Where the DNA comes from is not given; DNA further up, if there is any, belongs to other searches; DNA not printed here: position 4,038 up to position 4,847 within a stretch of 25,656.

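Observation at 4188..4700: Membrane-anchored bacterial protein with the architecture of an animal TIMP metalloprotease inhibitor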

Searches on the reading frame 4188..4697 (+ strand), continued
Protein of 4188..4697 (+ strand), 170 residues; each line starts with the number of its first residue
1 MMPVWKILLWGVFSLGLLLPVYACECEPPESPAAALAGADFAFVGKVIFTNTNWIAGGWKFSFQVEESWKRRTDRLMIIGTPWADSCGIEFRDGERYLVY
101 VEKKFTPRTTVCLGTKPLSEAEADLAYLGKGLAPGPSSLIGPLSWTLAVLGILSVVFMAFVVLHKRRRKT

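Call 35: find_encoding_contigs(protein=P0019, flank=6000, max_places=2)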
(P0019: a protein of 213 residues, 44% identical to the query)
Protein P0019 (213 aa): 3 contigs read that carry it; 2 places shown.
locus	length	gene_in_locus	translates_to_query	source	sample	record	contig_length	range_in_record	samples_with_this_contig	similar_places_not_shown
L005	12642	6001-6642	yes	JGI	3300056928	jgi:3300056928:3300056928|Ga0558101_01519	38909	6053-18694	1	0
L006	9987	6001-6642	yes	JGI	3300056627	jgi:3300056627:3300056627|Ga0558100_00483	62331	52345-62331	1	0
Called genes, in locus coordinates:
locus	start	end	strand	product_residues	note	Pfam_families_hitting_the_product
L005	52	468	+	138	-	PF00334:NDK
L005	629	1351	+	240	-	PF07719:TPR_2 (faint), PF13432:TPR_16 (faint), PF14559:TPR_19 (weak)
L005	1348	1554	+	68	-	-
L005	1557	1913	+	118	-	-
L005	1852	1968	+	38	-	-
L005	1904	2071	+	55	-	-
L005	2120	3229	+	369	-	PF13776:DUF4172, PF02661:Fic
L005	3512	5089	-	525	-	PF00009:GTP_EFTU, PF01926:MMR_HSR1, PF22042:EF-G_D2, PF03144:GTP_EFTU_D2 (weak), PF16658:RF3_C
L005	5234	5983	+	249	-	PF14371:DUF4412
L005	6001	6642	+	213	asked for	-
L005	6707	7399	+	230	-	PF03167:UDG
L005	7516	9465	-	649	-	PF00027:cNMP_binding, PF00571:CBS, PF03445:DUF294, PF10335:DUF294_C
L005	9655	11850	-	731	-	PF10459:Peptidase_S46, PF00089:Trypsin (faint), PF13365:Trypsin_2 (faint)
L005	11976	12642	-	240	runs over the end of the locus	PF00117:GATase, PF07722:Peptidase_C26 (faint)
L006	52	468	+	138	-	PF00334:NDK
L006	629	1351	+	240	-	PF07719:TPR_2 (faint), PF13432:TPR_16 (faint), PF14559:TPR_19 (weak)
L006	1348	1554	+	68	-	-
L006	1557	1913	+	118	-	-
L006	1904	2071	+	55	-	-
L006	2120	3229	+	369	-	PF13776:DUF4172, PF02661:Fic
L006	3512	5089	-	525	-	PF00009:GTP_EFTU, PF01926:MMR_HSR1, PF22042:EF-G_D2, PF03144:GTP_EFTU_D2 (weak), PF16658:RF3_C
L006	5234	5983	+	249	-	PF14371:DUF4412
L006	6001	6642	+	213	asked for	-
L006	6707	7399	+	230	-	PF03167:UDG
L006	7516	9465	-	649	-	PF00027:cNMP_binding, PF00571:CBS, PF03445:DUF294, PF10335:DUF294_C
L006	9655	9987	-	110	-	?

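Call 36: find_encoding_contigs(protein=P0166, flank=6000, max_places=2)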
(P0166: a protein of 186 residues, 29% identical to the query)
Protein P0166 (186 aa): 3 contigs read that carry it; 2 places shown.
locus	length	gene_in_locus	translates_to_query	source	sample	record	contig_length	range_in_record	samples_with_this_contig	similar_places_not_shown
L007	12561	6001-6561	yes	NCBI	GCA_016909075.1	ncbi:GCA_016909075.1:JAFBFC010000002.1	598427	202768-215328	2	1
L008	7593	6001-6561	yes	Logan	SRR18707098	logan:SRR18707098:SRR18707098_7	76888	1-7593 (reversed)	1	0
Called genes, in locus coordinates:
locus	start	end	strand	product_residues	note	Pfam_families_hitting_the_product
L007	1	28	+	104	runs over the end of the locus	PF00893:Multi_Drug_Res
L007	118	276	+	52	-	PF02416:TatA_B_E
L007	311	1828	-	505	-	PF07694:5TM-5TMR_LYT, PF00990:GGDEF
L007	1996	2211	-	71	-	PF12645:HTH_16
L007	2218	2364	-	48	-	PF12841:YvrJ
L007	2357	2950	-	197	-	PF04297:UPF0122, PF08281:Sigma70_r4_2, PF04545:Sigma70_r4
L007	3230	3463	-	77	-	PF13129:DUF3953 (weak)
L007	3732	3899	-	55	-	-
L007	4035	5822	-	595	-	PF08439:Peptidase_M3_N, PF01432:Peptidase_M3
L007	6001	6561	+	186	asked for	PF00965:TIMP (weak)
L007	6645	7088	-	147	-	PF00578:AhpC-TSA, PF08534:Redoxin, PF00085:Thioredoxin (faint), PF13098:Thioredoxin_2 (weak), PF13905:Thioredoxin_8 (weak)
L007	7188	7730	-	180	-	PF00578:AhpC-TSA, PF08534:Redoxin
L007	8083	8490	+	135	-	PF00903:Glyoxalase, PF22677:Ble-like_N (weak)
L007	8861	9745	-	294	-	PF02588:YitT_membrane, PF10035:DUF2179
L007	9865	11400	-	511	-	PF00999:Na_H_Exchanger, PF02080:TrkA_C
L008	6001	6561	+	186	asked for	PF00965:TIMP (weak)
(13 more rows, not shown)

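Call 37: find_encoding_contigs(protein=P0188, flank=6000, max_places=2)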
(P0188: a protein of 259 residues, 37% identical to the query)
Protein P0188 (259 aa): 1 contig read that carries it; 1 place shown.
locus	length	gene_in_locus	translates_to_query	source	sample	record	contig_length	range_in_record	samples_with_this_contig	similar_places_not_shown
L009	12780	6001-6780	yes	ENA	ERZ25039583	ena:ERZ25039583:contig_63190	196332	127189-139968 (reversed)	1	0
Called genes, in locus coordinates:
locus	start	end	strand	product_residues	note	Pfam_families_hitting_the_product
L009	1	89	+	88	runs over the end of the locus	PF05698:Trigger_C (weak)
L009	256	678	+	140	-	-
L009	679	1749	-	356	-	PF00356:LacI, PF00532:Peripla_BP_1, PF13407:Peripla_BP_4 (weak), PF13377:Peripla_BP_3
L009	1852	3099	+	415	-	PF07690:MFS_1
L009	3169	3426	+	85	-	-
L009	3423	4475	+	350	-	PF01040:UbiA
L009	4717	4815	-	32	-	-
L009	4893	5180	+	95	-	PF00574:CLP_protease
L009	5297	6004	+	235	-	PF00574:CLP_protease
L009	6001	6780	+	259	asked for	PF00965:TIMP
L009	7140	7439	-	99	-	PF03741:TerC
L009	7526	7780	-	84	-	-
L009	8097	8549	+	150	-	PF06689:zf-C4_ClpX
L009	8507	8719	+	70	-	-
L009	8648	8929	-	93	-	-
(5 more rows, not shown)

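Call 38: find_encoding_contigs(protein=P0174, flank=6000, max_places=3)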
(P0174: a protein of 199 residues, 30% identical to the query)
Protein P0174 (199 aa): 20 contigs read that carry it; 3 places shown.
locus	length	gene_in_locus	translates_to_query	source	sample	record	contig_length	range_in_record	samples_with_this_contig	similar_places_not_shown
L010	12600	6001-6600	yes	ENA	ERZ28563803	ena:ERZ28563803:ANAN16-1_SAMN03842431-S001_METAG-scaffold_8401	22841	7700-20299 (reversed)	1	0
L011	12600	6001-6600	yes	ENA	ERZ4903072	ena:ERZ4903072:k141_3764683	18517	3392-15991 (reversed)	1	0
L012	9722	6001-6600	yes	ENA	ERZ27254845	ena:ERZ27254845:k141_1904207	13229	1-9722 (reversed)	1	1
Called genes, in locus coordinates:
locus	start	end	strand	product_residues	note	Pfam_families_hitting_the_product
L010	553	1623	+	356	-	PF13365:Trypsin_2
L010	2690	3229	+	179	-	PF14478:DUF4430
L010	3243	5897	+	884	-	PF14478:DUF4430 (faint)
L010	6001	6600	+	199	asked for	-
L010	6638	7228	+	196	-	PF03352:Adenine_glyco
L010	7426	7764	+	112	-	-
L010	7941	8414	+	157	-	PF00293:NUDIX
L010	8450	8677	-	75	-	-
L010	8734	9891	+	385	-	PF01820:Dala_Dala_lig_N, PF07478:Dala_Dala_lig_C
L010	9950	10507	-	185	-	-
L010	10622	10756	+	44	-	-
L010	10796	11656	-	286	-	PF10026:DUF2268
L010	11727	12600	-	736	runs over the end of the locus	PF00881:Nitroreductase, PF02624:YcaO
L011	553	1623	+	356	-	PF13365:Trypsin_2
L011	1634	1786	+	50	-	-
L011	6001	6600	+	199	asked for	-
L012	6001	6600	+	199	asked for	-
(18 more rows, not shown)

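Call 42: search_protein_families(library=pfam, proteins=[P0074, P0085, P0099, P0117, P0138, P0175, P0183, P0168, P0188, P0065], max_evalue=0.01)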
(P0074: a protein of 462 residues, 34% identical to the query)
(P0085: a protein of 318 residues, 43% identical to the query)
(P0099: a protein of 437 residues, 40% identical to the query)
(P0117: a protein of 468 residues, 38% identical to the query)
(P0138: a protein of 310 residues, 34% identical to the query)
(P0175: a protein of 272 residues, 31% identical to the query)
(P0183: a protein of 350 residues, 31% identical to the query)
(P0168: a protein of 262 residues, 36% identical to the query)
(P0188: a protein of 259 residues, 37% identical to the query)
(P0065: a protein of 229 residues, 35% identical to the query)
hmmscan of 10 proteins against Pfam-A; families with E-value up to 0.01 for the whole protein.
P0074 (462 aa): 1 family
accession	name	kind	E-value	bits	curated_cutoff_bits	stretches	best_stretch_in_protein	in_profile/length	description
PF00965.23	TIMP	-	0.00035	20.8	23.1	1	39-142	2-114/183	Tissue inhibitor of metalloproteinase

P0085 (318 aa): 1 family
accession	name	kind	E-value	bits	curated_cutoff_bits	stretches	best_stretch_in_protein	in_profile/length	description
PF22825.2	HpiC1-like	-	6.3e-40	137.5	27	1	155-313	2-174/174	HpiC1 cyclase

P0099 (437 aa): 7 families
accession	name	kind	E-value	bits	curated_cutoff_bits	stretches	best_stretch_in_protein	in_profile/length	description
PF13620.12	CarboxypepD_reg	-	7.7e-20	71.5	32.3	2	240-303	2-56/82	Carboxypeptidase regulatory-like domain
PF13715.12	CarbopepD_reg_2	-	4.1e-09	36.8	32.2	1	165-202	12-50/88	CarboxypepD_reg-like domain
PF17210.9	SdrD_B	-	3.2e-05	24.5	29.7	0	277-306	40-69/112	SdrD B-like domain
PF10670.15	DUF4198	-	5.3e-05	23.9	34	0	237-302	146-206/209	Domain of unknown function (DUF4198)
PF17802.7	SpaA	-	0.00019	21.9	23.1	0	175-201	27-57/91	Prealbumin-like fold domain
PF14686.12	fn3_3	-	0.0009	19.4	24.4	0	279-301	29-51/75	Polysaccharide lyase family 4, domain II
PF09430.16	EMC7_beta-sandw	-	0.00095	19.8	26.6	0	178-209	18-52/122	ER membrane protein complex subunit 7, beta-sandwich domain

P0117 (468 aa): 0 families

P0138 (310 aa): 2 families
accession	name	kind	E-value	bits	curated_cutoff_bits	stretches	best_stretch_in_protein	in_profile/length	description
PF13567.11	DUF4131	-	0.00054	20.1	31.6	1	4-101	28-126/165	Domain of unknown function (DUF4131)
PF00965.23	TIMP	-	0.0009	19.5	23.1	1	25-119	2-112/183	Tissue inhibitor of metalloproteinase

P0175 (272 aa): 2 families
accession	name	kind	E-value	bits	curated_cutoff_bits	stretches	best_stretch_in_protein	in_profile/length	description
PF19671.4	DUF6174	-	6.6e-42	143.1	23.8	1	150-269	1-121/122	Family of unknown function (DUF6174)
PF00965.23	TIMP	-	2.8e-07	30.9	23.1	1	21-124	2-112/183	Tissue inhibitor of metalloproteinase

P0183 (350 aa): 14 families
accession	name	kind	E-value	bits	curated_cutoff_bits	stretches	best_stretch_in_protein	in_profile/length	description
PF13620.12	CarboxypepD_reg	-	6.5e-19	68.5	32.3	2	247-301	2-54/82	Carboxypeptidase regulatory-like domain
PF17210.9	SdrD_B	-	1.9e-11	44.6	29.7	2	167-218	22-75/112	SdrD B-like domain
PF13715.12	CarbopepD_reg_2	-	4.4e-11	43.1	32.2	2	167-206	12-49/88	CarboxypepD_reg-like domain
PF17802.7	SpaA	-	4e-10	40.2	23.1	2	253-299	9-56/91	Prealbumin-like fold domain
PF00775.27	Dioxygenase_C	-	1.7e-06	28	27.3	1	247-287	32-72/182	Dioxygenase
PF10670.15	DUF4198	-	3.3e-05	24.6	34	0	255-301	156-205/209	Domain of unknown function (DUF4198)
PF02369.22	Big_1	-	0.0002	21.8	34.9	0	248-290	22-65/93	Bacterial Ig-like domain (group 1)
PF24025.1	Ig_DR_A0283-like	-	0.00029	21.5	27.1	0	251-301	13-62/102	DR_A0283-like, Ig-like domain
PF25020.1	TTR_TEN1-4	-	0.00058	20.2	27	0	247-287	9-45/86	Teneurin TTR-like domain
PF07495.19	Y_Y_Y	-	0.00061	20.1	26.6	0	279-300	22-43/65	Y_Y_Y domain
PF20598.4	DUF6795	-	0.0014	19.4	27.4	0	247-288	1-42/103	Domain of unknown function (DUF6795)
PF23193.1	NOMO_3rd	-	0.0028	18.1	27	0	280-299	63-82/120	NOMO third transthyretin-like domain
PF22902.2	NOMO1-like_9th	-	0.0056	16.9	27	0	168-196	12-43/75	BOS complex subunit NOMO1-like, beta sandwich domain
PF09430.16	EMC7_beta-sandw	-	0.008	16.8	26.6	0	170-211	8-49/122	ER membrane protein complex subunit 7, beta-sandwich domain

P0168 (262 aa): 1 family
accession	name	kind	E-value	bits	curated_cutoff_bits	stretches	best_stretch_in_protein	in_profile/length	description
PF00965.23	TIMP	-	0.00082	19.6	23.1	1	28-126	2-109/183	Tissue inhibitor of metalloproteinase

P0188 (259 aa): 1 family
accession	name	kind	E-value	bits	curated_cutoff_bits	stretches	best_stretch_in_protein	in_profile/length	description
PF00965.23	TIMP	-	1.4e-07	31.9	23.1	1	25-119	2-108/183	Tissue inhibitor of metalloproteinase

P0065 (229 aa): 1 family
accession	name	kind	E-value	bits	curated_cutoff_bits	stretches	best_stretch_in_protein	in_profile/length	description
PF00965.23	TIMP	-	0.00043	20.6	23.1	1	57-148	2-109/183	Tissue inhibitor of metalloproteinase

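Call 45: find_encoding_contigs(protein=P0162, flank=6000, max_places=1)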
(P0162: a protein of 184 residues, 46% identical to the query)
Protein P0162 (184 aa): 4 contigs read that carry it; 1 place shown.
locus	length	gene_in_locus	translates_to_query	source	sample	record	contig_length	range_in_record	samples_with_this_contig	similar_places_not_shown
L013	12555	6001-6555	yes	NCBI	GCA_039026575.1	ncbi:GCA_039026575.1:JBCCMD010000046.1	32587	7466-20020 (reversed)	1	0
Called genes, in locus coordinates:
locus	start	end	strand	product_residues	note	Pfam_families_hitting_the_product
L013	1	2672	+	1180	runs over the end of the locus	PF04879:Molybdop_Fe4S4, PF00384:Molybdopterin, PF01568:Molydop_binding, PF07992:Pyr_redox_2, PF13738:Pyr_redox_3, PF00070:Pyr_redox, PF18267:Rubredoxin_C, PF04324:Fer2_BFD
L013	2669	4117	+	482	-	PF03460:NIR_SIR_ferr, PF00301:Rubredoxin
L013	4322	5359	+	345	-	-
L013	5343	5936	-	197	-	PF03848:TehB, PF13489:Methyltransf_23, PF05175:MTS (weak), PF13847:Methyltransf_31, PF08241:Methyltransf_11, PF08242:Methyltransf_12, PF13649:Methyltransf_25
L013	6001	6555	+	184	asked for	-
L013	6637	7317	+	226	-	PF03167:UDG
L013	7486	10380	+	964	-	PF13620:CarboxypepD_reg, PF13715:CarbopepD_reg_2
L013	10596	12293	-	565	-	PF20423:AceK_regulatory, PF06315:AceK_kinase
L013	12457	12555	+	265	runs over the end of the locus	PF03476:MOSC_N, PF03473:MOSC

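Call 46: find_encoding_contigs(protein=P0164, flank=6000, max_places=1)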
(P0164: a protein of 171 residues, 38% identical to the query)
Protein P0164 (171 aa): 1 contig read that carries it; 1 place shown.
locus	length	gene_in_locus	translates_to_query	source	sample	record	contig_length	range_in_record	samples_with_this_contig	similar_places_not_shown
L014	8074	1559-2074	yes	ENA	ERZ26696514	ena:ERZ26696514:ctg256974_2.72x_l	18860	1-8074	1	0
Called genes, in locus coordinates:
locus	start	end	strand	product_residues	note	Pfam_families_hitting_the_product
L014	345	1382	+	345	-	-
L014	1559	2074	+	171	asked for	-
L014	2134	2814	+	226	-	PF03167:UDG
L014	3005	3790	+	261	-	PF02811:PHP (weak)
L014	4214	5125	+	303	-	PF13620:CarboxypepD_reg, PF13715:CarbopepD_reg_2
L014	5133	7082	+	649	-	-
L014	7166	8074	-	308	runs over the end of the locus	-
